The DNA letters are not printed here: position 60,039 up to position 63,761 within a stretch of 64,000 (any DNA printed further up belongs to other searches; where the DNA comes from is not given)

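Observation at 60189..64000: Helicase-nuclease fusion translationally coupled to a DUF1156-type methyltransferase: candidate R-M-like anti-phage module, truncated by the window end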

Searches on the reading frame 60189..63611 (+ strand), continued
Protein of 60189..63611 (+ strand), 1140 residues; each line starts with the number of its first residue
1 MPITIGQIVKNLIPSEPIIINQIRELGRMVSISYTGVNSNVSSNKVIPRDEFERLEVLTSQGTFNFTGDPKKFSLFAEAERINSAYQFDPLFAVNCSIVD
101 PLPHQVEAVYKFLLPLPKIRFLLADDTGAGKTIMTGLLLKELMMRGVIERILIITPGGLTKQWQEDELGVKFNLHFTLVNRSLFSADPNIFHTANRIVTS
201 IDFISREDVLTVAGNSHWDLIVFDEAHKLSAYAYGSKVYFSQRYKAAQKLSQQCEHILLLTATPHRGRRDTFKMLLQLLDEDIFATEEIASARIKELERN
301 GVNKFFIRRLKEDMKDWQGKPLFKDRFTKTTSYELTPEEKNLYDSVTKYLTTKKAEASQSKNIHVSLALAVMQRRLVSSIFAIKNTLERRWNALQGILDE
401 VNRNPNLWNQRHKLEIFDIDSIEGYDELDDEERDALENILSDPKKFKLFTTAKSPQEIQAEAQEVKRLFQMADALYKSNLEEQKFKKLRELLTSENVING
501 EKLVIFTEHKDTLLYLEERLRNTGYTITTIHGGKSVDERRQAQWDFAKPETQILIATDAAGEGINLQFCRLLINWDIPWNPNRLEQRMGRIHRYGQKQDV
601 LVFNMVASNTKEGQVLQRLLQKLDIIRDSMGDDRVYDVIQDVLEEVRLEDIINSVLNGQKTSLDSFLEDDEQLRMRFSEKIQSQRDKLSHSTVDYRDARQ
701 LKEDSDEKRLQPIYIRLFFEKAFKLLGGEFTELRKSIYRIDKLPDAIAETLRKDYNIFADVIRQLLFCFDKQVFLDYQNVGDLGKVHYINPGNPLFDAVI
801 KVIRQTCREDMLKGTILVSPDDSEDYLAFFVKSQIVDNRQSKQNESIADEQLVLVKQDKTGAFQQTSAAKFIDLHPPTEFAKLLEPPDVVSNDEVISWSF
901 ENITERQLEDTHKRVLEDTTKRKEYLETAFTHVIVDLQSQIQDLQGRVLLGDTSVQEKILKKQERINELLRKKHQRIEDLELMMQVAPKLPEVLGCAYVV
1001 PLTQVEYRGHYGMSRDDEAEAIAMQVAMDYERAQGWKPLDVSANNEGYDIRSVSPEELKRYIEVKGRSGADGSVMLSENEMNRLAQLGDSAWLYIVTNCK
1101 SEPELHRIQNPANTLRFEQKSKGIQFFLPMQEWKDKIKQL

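Call 30: find_homologous_proteins(query=window:60189-63608:+, max_evalue=1e-20)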
Query window:60189-63608:+ (1140 aa): 7906 proteins with E <= 1e-20 among 8000 candidates; the best 120 are listed.
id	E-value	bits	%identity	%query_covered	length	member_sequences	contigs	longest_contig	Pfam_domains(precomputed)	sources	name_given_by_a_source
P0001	0.0e+0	2559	100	100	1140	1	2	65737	PF00270.36,PF00176.30,PF13020.13,PF00271.38,PF04851.22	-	-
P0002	0.0e+0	2536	99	100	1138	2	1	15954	PF00270.36,PF00176.30,PF13020.13,PF00271.38,PF04851.22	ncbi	-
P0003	0.0e+0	2372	92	100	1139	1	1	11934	PF00270.36,PF00176.30,PF13020.13,PF00271.38,PF04851.22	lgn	-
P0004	0.0e+0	2265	87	100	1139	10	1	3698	PF00270.36,PF00176.30,PF13020.13,PF00271.38,PF04851.22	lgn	-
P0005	0.0e+0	2254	86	100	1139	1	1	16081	PF00270.36,PF00176.30,PF13020.13,PF00271.38,PF04851.22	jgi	jgi:SNF2 family DNA or RNA helicase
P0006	0.0e+0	2239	86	100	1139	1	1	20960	PF00270.36,PF00176.30,PF13020.13,PF00271.38,PF04851.22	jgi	jgi:SNF2 family DNA or RNA helicase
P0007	0.0e+0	2238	86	100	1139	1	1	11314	PF00270.36,PF00176.30,PF13020.13,PF00271.38,PF04851.22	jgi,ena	jgi:superfamily II DNA or RNA helicase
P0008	0.0e+0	2236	86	100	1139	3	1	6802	PF00270.36,PF00176.30,PF13020.13,PF00271.38,PF04851.22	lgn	-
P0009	0.0e+0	2227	86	99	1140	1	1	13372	PF00270.36,PF00176.30,PF13020.13,PF00271.38,PF04851.22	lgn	-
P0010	0.0e+0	2223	85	100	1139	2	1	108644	PF00270.36,PF00176.30,PF13020.13,PF00271.38,PF04851.22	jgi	jgi:SNF2 family DNA or RNA helicase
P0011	0.0e+0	2168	83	100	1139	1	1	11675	PF00270.36,PF00176.30,PF13020.13,PF00271.38,PF04851.22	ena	-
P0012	0.0e+0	2154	82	100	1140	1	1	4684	PF00270.36,PF00176.30,PF13020.13,PF00271.38,PF04851.22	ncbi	-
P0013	0.0e+0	2154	83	100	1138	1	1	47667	PF00270.36,PF00176.30,PF13020.13,PF00271.38,PF04851.22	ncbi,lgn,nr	ncbi:MAG: DUF3883 domain-containing protein [Acidobacteria bacterium]|nr:DUF3883 domain-containing p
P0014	0.0e+0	2140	82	100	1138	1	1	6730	PF00270.36,PF00176.30,PF13020.13,PF00271.38,PF04851.22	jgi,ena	jgi:Superfamily II DNA and RNA helicases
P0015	0.0e+0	2138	82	100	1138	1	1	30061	PF00270.36,PF00176.30,PF13020.13,PF00271.38,PF04851.22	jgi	jgi:superfamily II DNA or RNA helicase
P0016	0.0e+0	2138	82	99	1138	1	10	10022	PF00176.30,PF13020.13,PF00271.38,PF04851.22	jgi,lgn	jgi:superfamily II DNA or RNA helicase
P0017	0.0e+0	2137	82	99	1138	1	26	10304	PF00176.30,PF13020.13,PF00271.38,PF04851.22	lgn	-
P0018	0.0e+0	2137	82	99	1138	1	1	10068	PF00270.36,PF00176.30,PF13020.13,PF00271.38,PF04851.22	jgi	jgi:SNF2 family DNA or RNA helicase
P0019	0.0e+0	2137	82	99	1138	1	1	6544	PF00270.36,PF00176.30,PF13020.13,PF00271.38,PF04851.22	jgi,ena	jgi:Superfamily II DNA and RNA helicases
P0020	0.0e+0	2136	81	100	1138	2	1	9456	PF00270.36,PF00176.30,PF13020.13,PF00271.38,PF04851.22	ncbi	-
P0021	0.0e+0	2135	82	100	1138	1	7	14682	PF00270.36,PF00176.30,PF13020.13,PF00271.38,PF04851.22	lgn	-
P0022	0.0e+0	2133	82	100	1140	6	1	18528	PF00270.36,PF00176.30,PF13020.13,PF00271.38,PF04851.22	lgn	-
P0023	0.0e+0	2130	82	100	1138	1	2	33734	PF00270.36,PF00176.30,PF13020.13,PF00271.38,PF04851.22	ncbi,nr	ncbi:MAG: DUF3883 domain-containing protein [Acidobacteria bacterium]|nr:DUF3883 domain-containing p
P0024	0.0e+0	2117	81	99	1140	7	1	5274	PF00270.36,PF00176.30,PF13020.13,PF00271.38,PF04851.22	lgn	-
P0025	0.0e+0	2105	80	100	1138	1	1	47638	PF00270.36,PF00176.30,PF13020.13,PF00271.38,PF04851.22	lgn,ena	-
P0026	0.0e+0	2103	81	100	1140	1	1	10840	PF00270.36,PF00176.30,PF13020.13,PF00271.38,PF04851.22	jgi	jgi:SNF2 family DNA or RNA helicase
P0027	0.0e+0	2096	81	100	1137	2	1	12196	PF00270.36,PF00176.30,PF13020.13,PF00271.38,PF04851.22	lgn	-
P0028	0.0e+0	2096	80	100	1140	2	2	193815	PF00270.36,PF00176.30,PF13020.13,PF00271.38,PF04851.22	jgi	jgi:SNF2 family DNA or RNA helicase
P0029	0.0e+0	2093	80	100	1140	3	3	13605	PF00270.36,PF00176.30,PF13020.13,PF00271.38,PF04851.22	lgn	-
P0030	0.0e+0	2091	80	100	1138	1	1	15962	PF00270.36,PF00176.30,PF13020.13,PF00271.38,PF04851.22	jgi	jgi:superfamily II DNA or RNA helicase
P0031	0.0e+0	2088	80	100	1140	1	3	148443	PF00270.36,PF00176.30,PF13020.13,PF00271.38,PF04851.22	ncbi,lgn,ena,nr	ncbi:MAG TPA: helicase-related protein [Pyrinomonadaceae bacterium]|nr:helicase-related protein [Pyr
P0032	0.0e+0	2086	80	100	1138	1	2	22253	PF00270.36,PF00176.30,PF13020.13,PF00271.38,PF04851.22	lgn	-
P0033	0.0e+0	2072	79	99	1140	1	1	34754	PF00270.36,PF00176.30,PF13020.13,PF00271.38,PF04851.22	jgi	jgi:superfamily II DNA or RNA helicase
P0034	0.0e+0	2072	79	100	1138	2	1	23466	PF00270.36,PF00176.30,PF13020.13,PF00271.38,PF04851.22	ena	-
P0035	0.0e+0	2070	79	100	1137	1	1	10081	PF00270.36,PF00176.30,PF13020.13,PF00271.38,PF04851.22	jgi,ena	jgi:SNF2 family DNA or RNA helicase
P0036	0.0e+0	2062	79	100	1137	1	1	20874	PF00270.36,PF00176.30,PF13020.13,PF00271.38,PF04851.22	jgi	jgi:superfamily II DNA or RNA helicase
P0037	0.0e+0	2057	78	100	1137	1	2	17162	PF00176.30,PF13020.13,PF00271.38,PF04851.22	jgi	jgi:superfamily II DNA or RNA helicase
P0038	0.0e+0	2052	80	97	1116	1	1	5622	PF00270.36,PF00176.30,PF13020.13,PF00271.38,PF04851.22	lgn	-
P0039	0.0e+0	2048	79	100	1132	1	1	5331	PF00270.36,PF00176.30,PF13020.13,PF00271.38,PF04851.22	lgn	-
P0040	0.0e+0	2048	78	100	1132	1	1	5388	PF00270.36,PF00176.30,PF13020.13,PF00271.38,PF04851.22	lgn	-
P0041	0.0e+0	2047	78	100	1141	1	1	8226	PF00270.36,PF00176.30,PF13020.13,PF00271.38,PF04851.22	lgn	-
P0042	0.0e+0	2047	79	100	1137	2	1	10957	PF00270.36,PF00176.30,PF13020.13,PF00271.38,PF04851.22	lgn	-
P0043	0.0e+0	2044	79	100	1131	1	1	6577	PF00270.36,PF00176.30,PF13020.13,PF00271.38,PF04851.22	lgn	-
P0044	0.0e+0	2042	78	100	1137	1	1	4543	PF00270.36,PF00176.30,PF13020.13,PF00271.38,PF04851.22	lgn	-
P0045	0.0e+0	2040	78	100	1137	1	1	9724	PF00270.36,PF00176.30,PF13020.13,PF00271.38,PF04851.22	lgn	-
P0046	0.0e+0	2038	78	100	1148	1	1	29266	PF00270.36,PF00176.30,PF13020.13,PF00271.38,PF04851.22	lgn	-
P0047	0.0e+0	2037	79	100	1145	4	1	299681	PF00270.36,PF00176.30,PF13020.13,PF00271.38,PF04851.22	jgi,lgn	jgi:superfamily II DNA or RNA helicase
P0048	0.0e+0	2036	78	100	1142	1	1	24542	PF00270.36,PF00176.30,PF13020.13,PF00271.38,PF04851.22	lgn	-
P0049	0.0e+0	2036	78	100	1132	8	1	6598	PF00270.36,PF00176.30,PF13020.13,PF00271.38,PF04851.22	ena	-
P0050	0.0e+0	2036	78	100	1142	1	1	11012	PF00270.36,PF00176.30,PF13020.13,PF00271.38,PF04851.22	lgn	-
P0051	0.0e+0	2034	78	100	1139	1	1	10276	PF00270.36,PF00176.30,PF13020.13,PF00271.38,PF04851.22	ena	-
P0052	0.0e+0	2034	78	100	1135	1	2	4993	PF00270.36,PF00176.30,PF13020.13,PF00271.38,PF04851.22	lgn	-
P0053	0.0e+0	2030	79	97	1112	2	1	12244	PF00270.36,PF00176.30,PF13020.13,PF00271.38,PF04851.22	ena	-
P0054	0.0e+0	2027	78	99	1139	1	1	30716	PF00270.36,PF00176.30,PF13020.13,PF00271.38,PF04851.22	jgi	jgi:SNF2 family DNA or RNA helicase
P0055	0.0e+0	2027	78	100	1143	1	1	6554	PF00270.36,PF00176.30,PF13020.13,PF00271.38,PF04851.22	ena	-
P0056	0.0e+0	2026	77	100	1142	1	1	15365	PF00270.36,PF00176.30,PF13020.13,PF00271.38,PF04851.22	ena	-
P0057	0.0e+0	2025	77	100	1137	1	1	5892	PF00270.36,PF00176.30,PF13020.13,PF00271.38,PF04851.22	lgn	-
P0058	0.0e+0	2025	77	100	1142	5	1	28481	PF00270.36,PF00176.30,PF13020.13,PF00271.38,PF04851.22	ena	-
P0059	0.0e+0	2024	77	100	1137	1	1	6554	PF00270.36,PF00176.30,PF13020.13,PF00271.38,PF04851.22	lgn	-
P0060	0.0e+0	2024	78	100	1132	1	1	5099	PF00270.36,PF00176.30,PF13020.13,PF00271.38,PF04851.22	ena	-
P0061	0.0e+0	2024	78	99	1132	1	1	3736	PF00270.36,PF00176.30,PF13020.13,PF00271.38,PF04851.22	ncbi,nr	ncbi:MAG: DUF3883 domain-containing protein [Acidobacteriota bacterium]|nr:DUF3883 domain-containing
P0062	0.0e+0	2020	77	100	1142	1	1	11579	PF00270.36,PF00176.30,PF13020.13,PF00271.38,PF04851.22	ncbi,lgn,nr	ncbi:MAG: DUF3883 domain-containing protein [Prolixibacteraceae bacterium]|nr:DUF3883 domain-contain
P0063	0.0e+0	2019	77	100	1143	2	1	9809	PF00270.36,PF00176.30,PF13020.13,PF00271.38,PF04851.22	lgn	-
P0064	0.0e+0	2017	77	100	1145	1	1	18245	PF13872.13,PF00270.36,PF00176.30,PF13020.13,PF00271.38,PF04851.22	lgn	-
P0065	0.0e+0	2016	77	100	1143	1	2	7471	PF00270.36,PF00176.30,PF13020.13,PF00271.38,PF04851.22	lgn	-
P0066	0.0e+0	2016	77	100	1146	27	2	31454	PF00270.36,PF00176.30,PF13020.13,PF00271.38,PF04851.22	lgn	-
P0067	0.0e+0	2013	77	100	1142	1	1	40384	PF00270.36,PF00176.30,PF13020.13,PF00271.38,PF04851.22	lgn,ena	-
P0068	0.0e+0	2013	77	100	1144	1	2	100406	PF00270.36,PF00176.30,PF13020.13,PF00271.38,PF04851.22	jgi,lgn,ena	-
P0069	0.0e+0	2012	77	100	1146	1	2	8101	PF00270.36,PF00176.30,PF13020.13,PF00271.38,PF04851.22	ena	-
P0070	0.0e+0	2011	78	100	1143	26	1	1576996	PF00270.36,PF00176.30,PF13020.13,PF00271.38,PF04851.22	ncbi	ncbi:MAG: helicase-related protein [Ferruginibacter sp.]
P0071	0.0e+0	2010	77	99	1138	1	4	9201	PF00270.36,PF00176.30,PF13020.13,PF00271.38,PF04851.22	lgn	-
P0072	0.0e+0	2008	77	100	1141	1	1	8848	PF00270.36,PF00176.30,PF13020.13,PF00271.38,PF04851.22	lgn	-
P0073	0.0e+0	2008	77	100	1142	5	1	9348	PF00270.36,PF00176.30,PF13020.13,PF00271.38,PF04851.22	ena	-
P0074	0.0e+0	2006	76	100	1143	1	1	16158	PF00270.36,PF00176.30,PF13020.13,PF00271.38,PF04851.22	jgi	jgi:superfamily II DNA or RNA helicase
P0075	0.0e+0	2005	77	100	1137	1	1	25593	PF00270.36,PF00176.30,PF13020.13,PF00271.38,PF04851.22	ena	-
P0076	0.0e+0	2004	77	100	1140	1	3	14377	PF00270.36,PF00176.30,PF13020.13,PF00271.38,PF04851.22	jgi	-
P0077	0.0e+0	2004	77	100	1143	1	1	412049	PF00270.36,PF00176.30,PF13020.13,PF00271.38,PF04851.22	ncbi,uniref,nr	ncbi:helicase-related protein [Lunatimonas salinarum]|uniref:helicase-related protein n=1 Tax=Lunati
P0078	0.0e+0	2003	77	100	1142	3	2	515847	PF00270.36,PF00176.30,PF13020.13,PF00271.38,PF04851.22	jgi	jgi:superfamily II DNA or RNA helicase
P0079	0.0e+0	2003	77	100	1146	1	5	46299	PF00270.36,PF00176.30,PF13020.13,PF00271.38,PF04851.22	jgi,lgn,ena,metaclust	metaclust:\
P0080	0.0e+0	2003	77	100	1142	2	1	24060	PF00270.36,PF00176.30,PF13020.13,PF00271.38,PF04851.22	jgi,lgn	jgi:SNF2 family DNA or RNA helicase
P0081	0.0e+0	2002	77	100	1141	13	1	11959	PF00270.36,PF00176.30,PF13020.13,PF00271.38,PF04851.22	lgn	-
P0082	0.0e+0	2002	77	100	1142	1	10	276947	PF00270.36,PF00176.30,PF13020.13,PF00271.38,PF04851.22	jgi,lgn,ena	jgi:SNF2 family DNA or RNA helicase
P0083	0.0e+0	2002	77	100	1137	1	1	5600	PF00270.36,PF00176.30,PF13020.13,PF00271.38,PF04851.22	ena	-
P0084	0.0e+0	2001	76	100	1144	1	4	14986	PF00270.36,PF00176.30,PF13020.13,PF00271.38,PF04851.22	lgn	-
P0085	0.0e+0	2000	77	100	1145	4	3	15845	PF00270.36,PF00176.30,PF13020.13,PF00271.38,PF04851.22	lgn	-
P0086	0.0e+0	2000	77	100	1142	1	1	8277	PF00270.36,PF00176.30,PF13020.13,PF00271.38,PF04851.22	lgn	-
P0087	0.0e+0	2000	77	100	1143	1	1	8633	PF00270.36,PF00176.30,PF13020.13,PF00271.38,PF04851.22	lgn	-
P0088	0.0e+0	1999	76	100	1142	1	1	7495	PF00270.36,PF00176.30,PF13020.13,PF00271.38,PF04851.22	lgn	-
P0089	0.0e+0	1999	77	100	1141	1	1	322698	PF00270.36,PF00176.30,PF13020.13,PF00271.38,PF04851.22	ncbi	-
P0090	0.0e+0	1999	76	100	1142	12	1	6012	PF00270.36,PF00176.30,PF13020.13,PF00271.38,PF04851.22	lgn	-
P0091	0.0e+0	1998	76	100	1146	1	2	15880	PF00270.36,PF00176.30,PF13020.13,PF00271.38,PF04851.22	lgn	-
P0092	0.0e+0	1998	77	100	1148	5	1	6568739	PF00270.36,PF00176.30,PF13020.13,PF00271.38,PF04851.22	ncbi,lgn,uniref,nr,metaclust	ncbi:helicase-related protein [Runella slithyformis]|uniref:Helicase domain-containing protein n=1 T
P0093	0.0e+0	1998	77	100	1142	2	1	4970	PF00270.36,PF00176.30,PF13020.13,PF00271.38,PF04851.22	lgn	-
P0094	0.0e+0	1997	77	100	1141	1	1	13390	PF00270.36,PF00176.30,PF13020.13,PF00271.38,PF04851.22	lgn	-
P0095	0.0e+0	1996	76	100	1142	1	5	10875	PF00270.36,PF00176.30,PF13020.13,PF00271.38,PF04851.22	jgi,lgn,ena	-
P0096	0.0e+0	1996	76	100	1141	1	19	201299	PF00270.36,PF00176.30,PF13020.13,PF00271.38,PF04851.22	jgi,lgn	-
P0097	0.0e+0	1995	76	100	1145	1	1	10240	PF00270.36,PF00176.30,PF13020.13,PF00271.38,PF04851.22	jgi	jgi:superfamily II DNA or RNA helicase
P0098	0.0e+0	1994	76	100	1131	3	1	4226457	PF00270.36,PF00176.30,PF13020.13,PF00271.38,PF04851.22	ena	-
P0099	0.0e+0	1994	77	100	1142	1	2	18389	PF00270.36,PF00176.30,PF13020.13,PF00271.38,PF04851.22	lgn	-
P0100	0.0e+0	1993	76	100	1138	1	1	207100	PF00270.36,PF00176.30,PF13020.13,PF00271.38,PF04851.22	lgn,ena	-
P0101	0.0e+0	1993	76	100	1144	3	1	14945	PF00270.36,PF00176.30,PF13020.13,PF00271.38,PF04851.22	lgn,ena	-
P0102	0.0e+0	1992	77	100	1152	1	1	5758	PF00176.30,PF13020.13,PF00271.38,PF04851.22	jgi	-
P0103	0.0e+0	1991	76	100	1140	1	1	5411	PF00270.36,PF00176.30,PF13020.13,PF00271.38,PF04851.22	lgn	-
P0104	0.0e+0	1991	76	100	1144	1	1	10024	PF00270.36,PF00176.30,PF13020.13,PF00271.38,PF04851.22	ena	-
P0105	0.0e+0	1991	76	100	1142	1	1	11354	PF00270.36,PF00176.30,PF13020.13,PF00271.38,PF04851.22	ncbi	-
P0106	0.0e+0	1991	76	100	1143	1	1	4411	PF00270.36,PF00176.30,PF13020.13,PF00271.38,PF04851.22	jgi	jgi:superfamily II DNA or RNA helicase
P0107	0.0e+0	1990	76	99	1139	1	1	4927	PF00270.36,PF00176.30,PF13020.13,PF00271.38,PF04851.22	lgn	-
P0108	0.0e+0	1990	77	100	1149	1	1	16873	PF00270.36,PF00176.30,PF13020.13,PF00271.38,PF04851.22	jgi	-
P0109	0.0e+0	1990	76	100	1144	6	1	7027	PF00270.36,PF00176.30,PF13020.13,PF00271.38,PF04851.22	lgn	-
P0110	0.0e+0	1989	76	99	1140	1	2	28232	PF00270.36,PF00176.30,PF13020.13,PF00271.38,PF04851.22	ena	-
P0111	0.0e+0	1989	76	99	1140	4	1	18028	PF00270.36,PF00176.30,PF13020.13,PF00271.38,PF04851.22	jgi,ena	jgi:superfamily II DNA or RNA helicase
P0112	0.0e+0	1988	76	100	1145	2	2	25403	PF00270.36,PF00176.30,PF13020.13,PF00271.38,PF04851.22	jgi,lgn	jgi:superfamily II DNA or RNA helicase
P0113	0.0e+0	1988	76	100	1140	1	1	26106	PF00270.36,PF00176.30,PF13020.13,PF00271.38,PF04851.22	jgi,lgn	jgi:SNF2 family DNA or RNA helicase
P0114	0.0e+0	1988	77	99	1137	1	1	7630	PF00270.36,PF00176.30,PF13020.13,PF00271.38,PF04851.22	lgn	-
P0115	0.0e+0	1987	76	100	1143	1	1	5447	PF00270.36,PF00176.30,PF13020.13,PF00271.38,PF04851.22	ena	-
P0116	0.0e+0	1987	76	100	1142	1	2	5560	PF00270.36,PF00176.30,PF13020.13,PF00271.38,PF04851.22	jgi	-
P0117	0.0e+0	1987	76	99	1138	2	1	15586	PF00270.36,PF00176.30,PF13020.13,PF00271.38,PF04851.22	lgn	-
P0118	0.0e+0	1986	76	100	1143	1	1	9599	PF00270.36,PF00176.30,PF13020.13,PF00271.38,PF04851.22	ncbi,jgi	-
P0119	0.0e+0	1986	76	100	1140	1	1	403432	PF00270.36,PF00176.30,PF13020.13,PF00271.38,PF04851.22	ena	-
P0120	0.0e+0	1985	76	100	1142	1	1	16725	PF00270.36,PF00176.30,PF13020.13,PF00271.38,PF04851.22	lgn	-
